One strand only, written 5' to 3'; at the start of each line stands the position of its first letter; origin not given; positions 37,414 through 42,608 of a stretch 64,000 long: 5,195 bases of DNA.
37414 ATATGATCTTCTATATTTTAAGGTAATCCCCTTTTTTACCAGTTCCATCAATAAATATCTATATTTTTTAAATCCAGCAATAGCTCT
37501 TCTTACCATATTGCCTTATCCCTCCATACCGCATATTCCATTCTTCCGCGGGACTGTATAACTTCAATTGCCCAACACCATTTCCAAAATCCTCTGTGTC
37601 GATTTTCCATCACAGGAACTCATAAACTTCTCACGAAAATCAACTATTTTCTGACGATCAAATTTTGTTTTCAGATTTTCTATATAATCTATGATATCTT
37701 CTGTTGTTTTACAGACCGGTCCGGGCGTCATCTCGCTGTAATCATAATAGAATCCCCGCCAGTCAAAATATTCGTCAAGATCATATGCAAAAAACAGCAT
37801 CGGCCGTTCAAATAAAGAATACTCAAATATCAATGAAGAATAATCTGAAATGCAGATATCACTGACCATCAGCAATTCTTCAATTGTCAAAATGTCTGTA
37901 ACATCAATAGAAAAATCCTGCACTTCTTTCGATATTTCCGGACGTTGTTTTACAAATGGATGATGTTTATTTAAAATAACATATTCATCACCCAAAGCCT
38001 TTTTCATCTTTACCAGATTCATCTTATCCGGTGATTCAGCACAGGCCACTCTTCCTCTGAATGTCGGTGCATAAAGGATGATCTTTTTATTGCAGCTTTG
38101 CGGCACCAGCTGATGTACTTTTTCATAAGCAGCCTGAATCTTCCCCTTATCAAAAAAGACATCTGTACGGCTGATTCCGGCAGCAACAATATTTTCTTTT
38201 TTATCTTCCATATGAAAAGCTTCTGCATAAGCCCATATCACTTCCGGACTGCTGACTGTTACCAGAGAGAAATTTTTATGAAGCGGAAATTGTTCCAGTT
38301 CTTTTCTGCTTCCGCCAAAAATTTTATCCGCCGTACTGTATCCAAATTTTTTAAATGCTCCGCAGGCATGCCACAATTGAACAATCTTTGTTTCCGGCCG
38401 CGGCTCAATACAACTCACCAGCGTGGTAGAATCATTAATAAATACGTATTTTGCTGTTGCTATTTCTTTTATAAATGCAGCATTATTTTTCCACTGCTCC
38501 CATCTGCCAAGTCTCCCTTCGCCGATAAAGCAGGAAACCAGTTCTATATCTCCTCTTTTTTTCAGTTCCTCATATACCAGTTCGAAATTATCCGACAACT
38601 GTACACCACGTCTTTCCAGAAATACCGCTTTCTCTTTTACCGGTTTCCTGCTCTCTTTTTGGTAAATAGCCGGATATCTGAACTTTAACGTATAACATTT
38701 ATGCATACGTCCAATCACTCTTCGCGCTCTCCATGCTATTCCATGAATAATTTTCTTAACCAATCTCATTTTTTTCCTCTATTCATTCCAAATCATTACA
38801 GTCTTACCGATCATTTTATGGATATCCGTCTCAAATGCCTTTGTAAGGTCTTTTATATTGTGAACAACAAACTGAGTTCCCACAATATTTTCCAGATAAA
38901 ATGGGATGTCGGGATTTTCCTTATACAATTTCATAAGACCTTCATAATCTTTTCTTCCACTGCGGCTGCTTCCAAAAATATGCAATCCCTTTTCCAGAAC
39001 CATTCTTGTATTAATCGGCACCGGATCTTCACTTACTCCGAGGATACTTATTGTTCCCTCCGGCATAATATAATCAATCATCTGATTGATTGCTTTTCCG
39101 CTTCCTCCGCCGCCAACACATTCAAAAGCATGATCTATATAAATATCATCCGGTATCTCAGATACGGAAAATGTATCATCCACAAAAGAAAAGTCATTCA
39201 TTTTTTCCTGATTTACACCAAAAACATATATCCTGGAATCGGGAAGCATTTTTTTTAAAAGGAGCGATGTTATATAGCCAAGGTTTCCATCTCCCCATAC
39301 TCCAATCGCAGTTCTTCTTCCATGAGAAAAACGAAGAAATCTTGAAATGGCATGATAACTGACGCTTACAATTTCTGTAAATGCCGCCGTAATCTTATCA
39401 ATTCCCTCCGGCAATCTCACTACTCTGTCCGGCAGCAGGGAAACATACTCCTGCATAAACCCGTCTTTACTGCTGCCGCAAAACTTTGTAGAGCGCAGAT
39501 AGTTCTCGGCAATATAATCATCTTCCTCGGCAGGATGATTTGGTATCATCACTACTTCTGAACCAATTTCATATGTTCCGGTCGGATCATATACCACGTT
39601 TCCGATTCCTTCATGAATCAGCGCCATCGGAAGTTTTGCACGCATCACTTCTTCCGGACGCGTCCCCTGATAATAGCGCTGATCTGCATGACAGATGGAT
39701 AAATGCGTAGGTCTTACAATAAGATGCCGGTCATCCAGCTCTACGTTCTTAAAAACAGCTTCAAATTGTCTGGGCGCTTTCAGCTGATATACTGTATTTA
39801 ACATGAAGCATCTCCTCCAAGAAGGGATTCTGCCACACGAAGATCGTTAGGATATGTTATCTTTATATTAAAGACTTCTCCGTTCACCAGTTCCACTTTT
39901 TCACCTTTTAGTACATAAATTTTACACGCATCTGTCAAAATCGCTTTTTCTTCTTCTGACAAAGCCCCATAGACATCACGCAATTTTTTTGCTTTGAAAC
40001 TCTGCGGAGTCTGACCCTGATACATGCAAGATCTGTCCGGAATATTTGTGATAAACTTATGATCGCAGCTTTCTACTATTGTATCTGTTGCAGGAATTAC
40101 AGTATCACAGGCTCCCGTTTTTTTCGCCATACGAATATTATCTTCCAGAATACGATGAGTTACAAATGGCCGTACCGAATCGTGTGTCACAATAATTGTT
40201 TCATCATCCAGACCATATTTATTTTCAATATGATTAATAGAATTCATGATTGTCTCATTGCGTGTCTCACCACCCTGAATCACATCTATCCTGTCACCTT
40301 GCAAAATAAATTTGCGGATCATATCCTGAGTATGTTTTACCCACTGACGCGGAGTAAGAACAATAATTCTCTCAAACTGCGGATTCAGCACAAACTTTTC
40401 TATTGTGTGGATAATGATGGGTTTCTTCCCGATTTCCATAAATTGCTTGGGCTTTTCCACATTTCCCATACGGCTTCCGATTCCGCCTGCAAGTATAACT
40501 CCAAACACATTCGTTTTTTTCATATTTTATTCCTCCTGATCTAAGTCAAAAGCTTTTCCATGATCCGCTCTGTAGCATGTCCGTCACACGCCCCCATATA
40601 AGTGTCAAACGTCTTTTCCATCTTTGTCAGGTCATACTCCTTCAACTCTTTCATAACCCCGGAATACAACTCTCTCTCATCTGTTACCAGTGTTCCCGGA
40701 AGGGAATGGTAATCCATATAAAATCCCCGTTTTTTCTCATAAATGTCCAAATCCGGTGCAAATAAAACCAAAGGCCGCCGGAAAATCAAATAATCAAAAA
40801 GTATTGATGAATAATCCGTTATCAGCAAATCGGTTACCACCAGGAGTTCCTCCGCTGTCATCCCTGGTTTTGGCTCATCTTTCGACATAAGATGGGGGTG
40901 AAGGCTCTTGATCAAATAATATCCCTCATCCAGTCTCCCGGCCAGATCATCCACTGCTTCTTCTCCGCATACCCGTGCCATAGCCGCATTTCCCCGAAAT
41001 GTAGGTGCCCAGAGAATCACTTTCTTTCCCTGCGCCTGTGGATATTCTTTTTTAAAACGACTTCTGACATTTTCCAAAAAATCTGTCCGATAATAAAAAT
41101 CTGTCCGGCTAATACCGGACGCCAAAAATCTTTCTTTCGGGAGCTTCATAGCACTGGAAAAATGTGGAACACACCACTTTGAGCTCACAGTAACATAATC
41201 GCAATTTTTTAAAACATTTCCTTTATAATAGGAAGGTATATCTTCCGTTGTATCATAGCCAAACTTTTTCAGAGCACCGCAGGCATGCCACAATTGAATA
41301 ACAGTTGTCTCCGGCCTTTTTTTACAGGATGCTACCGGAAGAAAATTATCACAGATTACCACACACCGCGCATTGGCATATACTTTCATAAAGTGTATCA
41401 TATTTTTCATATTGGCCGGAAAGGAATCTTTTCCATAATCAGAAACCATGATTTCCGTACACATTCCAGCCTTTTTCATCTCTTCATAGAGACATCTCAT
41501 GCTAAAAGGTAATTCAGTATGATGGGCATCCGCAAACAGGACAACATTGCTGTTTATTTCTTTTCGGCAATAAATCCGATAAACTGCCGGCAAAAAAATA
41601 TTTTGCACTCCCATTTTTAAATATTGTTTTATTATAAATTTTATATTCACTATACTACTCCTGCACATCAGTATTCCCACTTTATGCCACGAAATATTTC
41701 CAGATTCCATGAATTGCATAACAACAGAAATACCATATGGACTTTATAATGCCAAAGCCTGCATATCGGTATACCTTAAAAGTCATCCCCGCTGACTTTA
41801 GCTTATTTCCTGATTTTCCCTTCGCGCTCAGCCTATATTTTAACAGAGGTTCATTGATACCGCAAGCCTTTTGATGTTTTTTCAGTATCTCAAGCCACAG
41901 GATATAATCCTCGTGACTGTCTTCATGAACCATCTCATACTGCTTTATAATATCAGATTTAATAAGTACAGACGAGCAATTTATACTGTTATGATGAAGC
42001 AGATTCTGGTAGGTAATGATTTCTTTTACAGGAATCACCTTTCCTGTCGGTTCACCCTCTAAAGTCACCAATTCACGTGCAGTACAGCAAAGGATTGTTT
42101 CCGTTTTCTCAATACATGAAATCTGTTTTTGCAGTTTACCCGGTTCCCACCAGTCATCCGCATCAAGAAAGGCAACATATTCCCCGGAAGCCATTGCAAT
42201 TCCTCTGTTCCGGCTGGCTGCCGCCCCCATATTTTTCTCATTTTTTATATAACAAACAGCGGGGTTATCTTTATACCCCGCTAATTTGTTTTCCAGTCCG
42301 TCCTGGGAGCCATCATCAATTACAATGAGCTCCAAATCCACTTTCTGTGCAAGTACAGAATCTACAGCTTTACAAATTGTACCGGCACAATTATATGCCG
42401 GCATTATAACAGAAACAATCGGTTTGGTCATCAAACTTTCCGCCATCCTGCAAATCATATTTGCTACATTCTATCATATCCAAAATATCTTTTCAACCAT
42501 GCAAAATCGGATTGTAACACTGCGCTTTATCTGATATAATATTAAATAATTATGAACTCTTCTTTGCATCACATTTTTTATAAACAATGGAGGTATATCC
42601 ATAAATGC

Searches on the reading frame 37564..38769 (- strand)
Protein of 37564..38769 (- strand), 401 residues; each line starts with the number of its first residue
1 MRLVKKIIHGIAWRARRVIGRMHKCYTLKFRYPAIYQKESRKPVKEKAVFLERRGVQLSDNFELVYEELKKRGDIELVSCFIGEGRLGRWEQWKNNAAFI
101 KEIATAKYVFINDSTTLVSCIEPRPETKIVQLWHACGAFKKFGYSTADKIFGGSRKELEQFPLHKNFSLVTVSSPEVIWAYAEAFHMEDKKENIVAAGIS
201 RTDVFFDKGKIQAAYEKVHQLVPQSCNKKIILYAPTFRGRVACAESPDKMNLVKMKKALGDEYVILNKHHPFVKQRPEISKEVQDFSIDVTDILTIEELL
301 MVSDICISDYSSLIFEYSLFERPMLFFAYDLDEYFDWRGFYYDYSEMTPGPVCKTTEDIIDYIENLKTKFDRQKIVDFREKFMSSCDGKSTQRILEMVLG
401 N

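Call 49: search_protein_families(library=pfam, proteins=[window:37564-38769:-], max_evalue=0.00001)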
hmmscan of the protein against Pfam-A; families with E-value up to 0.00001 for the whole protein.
window:37564-38769:- (401 aa): 1 family
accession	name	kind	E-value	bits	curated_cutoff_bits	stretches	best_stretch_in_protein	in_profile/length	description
PF04464.20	Glyphos_transf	-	8e-75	252.5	22.1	1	36-399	3-366/367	CDP-Glycerol:Poly(glycerophosphate) glycerophosphotransferase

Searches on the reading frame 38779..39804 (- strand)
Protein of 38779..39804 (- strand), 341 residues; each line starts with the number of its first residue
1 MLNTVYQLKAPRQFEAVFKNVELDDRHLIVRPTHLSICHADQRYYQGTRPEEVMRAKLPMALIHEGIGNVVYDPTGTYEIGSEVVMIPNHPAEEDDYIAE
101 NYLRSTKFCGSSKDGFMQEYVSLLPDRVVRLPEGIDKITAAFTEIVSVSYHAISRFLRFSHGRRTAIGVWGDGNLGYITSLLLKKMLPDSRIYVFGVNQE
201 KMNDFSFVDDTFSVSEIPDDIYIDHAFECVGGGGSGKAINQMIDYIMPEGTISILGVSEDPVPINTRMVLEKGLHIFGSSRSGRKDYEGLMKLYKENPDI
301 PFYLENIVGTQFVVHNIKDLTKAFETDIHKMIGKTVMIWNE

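Call 49: search_protein_families(library=pfam, proteins=[window:38779-39804:-], max_evalue=0.00001)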
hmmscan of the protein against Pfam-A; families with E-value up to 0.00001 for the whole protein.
window:38779-39804:- (341 aa): 3 families
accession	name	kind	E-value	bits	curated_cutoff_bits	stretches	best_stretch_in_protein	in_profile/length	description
PF00107.32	ADH_zinc_N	-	1.9e-10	41.3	31.8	1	220-295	56-128/129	Zinc-binding dehydrogenase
PF08240.17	ADH_N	-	2.3e-09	37.9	23.5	1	26-133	3-104/104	Alcohol dehydrogenase GroES-like domain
PF16912.11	Glu_dehyd_C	-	6.4e-07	29.5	34.9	1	144-327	8-201/211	Glucose dehydrogenase C-terminus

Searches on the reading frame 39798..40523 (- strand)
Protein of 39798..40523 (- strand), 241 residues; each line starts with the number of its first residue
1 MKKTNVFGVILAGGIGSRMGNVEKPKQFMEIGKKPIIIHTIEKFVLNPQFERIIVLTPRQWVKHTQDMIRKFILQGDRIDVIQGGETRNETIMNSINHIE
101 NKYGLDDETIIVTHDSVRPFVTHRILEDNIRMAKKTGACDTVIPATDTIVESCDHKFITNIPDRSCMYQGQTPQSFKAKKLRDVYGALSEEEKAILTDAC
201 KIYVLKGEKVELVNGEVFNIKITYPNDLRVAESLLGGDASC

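Call 49: search_protein_families(library=pfam, proteins=[window:39798-40523:-], max_evalue=0.00001)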
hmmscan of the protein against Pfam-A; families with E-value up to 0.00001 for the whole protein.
window:39798-40523:- (241 aa): 2 families
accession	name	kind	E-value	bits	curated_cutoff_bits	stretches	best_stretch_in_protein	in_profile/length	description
PF01128.25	IspD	-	1.2e-44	153.2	27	1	8-235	3-219/221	2-C-methyl-D-erythritol 4-phosphate cytidylyltransferase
PF12804.13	NTP_transf_3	-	2.6e-11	44.4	27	1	8-148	1-125/160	MobA-like NTP transferase domain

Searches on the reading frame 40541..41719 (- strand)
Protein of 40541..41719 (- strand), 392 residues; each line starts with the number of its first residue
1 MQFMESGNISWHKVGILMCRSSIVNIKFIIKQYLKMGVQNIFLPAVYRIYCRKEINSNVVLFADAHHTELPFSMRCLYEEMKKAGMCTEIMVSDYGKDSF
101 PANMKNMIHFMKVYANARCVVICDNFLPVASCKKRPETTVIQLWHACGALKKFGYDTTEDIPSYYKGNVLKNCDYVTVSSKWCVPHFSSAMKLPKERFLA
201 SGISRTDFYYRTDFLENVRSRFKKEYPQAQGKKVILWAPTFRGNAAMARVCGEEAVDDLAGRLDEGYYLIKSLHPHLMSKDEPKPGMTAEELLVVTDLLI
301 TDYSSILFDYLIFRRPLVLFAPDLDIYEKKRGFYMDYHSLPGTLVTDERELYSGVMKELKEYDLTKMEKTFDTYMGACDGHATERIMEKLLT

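Call 49: search_protein_families(library=pfam, proteins=[window:40541-41719:-], max_evalue=0.00001)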
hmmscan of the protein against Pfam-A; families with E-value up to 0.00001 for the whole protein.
window:40541-41719:- (392 aa): 1 family
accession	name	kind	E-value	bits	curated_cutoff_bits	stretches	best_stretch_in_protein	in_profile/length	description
PF04464.20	Glyphos_transf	-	2.1e-60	205.1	22.1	1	46-390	2-365/367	CDP-Glycerol:Poly(glycerophosphate) glycerophosphotransferase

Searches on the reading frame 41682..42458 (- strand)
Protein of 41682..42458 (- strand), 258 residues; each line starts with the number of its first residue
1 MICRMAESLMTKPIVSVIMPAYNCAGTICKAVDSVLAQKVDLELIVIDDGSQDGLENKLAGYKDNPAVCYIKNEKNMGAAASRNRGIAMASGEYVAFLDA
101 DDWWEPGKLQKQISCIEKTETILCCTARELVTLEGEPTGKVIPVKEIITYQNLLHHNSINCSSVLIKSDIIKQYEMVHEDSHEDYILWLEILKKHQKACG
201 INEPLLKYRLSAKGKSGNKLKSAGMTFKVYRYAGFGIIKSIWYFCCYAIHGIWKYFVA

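Call 82: search_protein_families(library=pfam, proteins=[window:41682-42458:-], max_evalue=0.00001)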
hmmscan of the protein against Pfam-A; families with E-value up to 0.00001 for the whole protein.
window:41682-42458:- (258 aa): 3 families
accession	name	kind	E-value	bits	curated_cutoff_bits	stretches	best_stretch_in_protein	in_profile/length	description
PF00535.33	Glycos_transf_2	-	2.2e-35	122.5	23.3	1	16-147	1-139/168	Glycosyl transferase family 2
PF10111.15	Glyco_tranf_2_2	-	1.6e-15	57.8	27.3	1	16-118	1-108/276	Glycosyltransferase like family 2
PF13641.12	Glyco_tranf_2_3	-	9.5e-09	36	27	1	15-133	3-127/230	Glycosyltransferase like family 2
